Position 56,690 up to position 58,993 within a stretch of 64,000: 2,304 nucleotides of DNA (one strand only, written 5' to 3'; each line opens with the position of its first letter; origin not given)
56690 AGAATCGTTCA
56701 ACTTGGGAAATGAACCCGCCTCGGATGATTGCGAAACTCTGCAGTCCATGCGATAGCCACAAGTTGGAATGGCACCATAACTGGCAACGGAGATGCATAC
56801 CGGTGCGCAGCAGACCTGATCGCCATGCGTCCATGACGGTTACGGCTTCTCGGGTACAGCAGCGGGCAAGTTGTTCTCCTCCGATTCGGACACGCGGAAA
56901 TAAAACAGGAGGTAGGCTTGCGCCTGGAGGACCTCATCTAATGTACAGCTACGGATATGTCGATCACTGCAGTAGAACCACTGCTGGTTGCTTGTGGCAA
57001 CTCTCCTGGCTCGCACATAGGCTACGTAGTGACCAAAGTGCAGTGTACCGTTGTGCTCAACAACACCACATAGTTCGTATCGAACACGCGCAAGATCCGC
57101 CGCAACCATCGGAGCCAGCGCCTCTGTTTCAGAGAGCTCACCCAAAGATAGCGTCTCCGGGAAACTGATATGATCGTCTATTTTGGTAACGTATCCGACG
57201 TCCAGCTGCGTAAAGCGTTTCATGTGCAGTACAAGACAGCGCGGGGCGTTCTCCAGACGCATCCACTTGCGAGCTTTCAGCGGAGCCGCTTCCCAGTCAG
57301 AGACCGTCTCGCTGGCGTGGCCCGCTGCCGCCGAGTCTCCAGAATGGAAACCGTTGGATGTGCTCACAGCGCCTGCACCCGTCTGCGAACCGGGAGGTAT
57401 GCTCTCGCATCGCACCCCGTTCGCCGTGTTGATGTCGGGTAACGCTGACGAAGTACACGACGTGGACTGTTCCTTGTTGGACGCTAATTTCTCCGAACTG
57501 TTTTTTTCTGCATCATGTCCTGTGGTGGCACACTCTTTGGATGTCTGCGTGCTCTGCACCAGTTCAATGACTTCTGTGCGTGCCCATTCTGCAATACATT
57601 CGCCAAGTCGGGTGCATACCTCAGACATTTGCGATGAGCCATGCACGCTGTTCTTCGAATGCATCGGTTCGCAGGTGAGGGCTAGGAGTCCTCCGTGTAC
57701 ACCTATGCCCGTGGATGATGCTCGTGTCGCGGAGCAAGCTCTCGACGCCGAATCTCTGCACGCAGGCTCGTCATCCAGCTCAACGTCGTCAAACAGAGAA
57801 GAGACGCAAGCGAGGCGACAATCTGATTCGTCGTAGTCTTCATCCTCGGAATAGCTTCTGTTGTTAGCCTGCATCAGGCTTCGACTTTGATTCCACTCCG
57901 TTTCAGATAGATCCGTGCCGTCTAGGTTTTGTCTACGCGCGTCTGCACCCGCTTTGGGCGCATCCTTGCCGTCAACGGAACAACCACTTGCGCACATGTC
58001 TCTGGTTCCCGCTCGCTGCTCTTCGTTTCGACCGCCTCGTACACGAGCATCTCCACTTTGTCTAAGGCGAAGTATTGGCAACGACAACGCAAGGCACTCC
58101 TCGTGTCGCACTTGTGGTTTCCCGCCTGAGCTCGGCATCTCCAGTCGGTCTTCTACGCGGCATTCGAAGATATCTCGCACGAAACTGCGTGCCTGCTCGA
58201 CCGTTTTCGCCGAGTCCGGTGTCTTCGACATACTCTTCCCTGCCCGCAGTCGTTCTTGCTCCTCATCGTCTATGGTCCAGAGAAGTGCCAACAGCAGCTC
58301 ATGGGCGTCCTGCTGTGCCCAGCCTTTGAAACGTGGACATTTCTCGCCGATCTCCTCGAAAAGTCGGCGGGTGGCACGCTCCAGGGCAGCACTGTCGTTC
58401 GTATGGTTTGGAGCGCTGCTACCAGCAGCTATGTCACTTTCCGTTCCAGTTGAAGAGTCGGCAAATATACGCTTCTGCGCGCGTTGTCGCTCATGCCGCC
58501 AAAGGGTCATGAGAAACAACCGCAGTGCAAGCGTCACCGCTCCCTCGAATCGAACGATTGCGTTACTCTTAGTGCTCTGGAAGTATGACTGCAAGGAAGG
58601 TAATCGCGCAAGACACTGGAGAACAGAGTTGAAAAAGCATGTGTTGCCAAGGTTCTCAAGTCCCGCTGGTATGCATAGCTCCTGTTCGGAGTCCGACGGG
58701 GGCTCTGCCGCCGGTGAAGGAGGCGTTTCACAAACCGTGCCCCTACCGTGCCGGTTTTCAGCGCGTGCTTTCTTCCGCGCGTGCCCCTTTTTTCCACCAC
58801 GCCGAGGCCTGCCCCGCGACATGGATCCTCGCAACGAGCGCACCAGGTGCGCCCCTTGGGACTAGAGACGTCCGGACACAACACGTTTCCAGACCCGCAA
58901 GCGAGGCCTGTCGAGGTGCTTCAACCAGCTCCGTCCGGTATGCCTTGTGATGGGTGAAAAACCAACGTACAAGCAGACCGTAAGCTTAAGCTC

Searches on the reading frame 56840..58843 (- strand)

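Call 6: search_protein_families(library=pfam, proteins=[window:56840-58843:-])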
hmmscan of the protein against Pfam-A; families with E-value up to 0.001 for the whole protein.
window:56840-58843:- (667 aa): 2 families
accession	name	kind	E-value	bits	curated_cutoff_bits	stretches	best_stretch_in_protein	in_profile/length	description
PF00443.35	UCH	-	8.2e-48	163.6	23.9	1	60-648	1-254/254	Ubiquitin carboxyl-terminal hydrolase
PF13423.12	UCH_1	-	4e-06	27.1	22.2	0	532-625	212-312/317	Ubiquitin carboxyl-terminal hydrolase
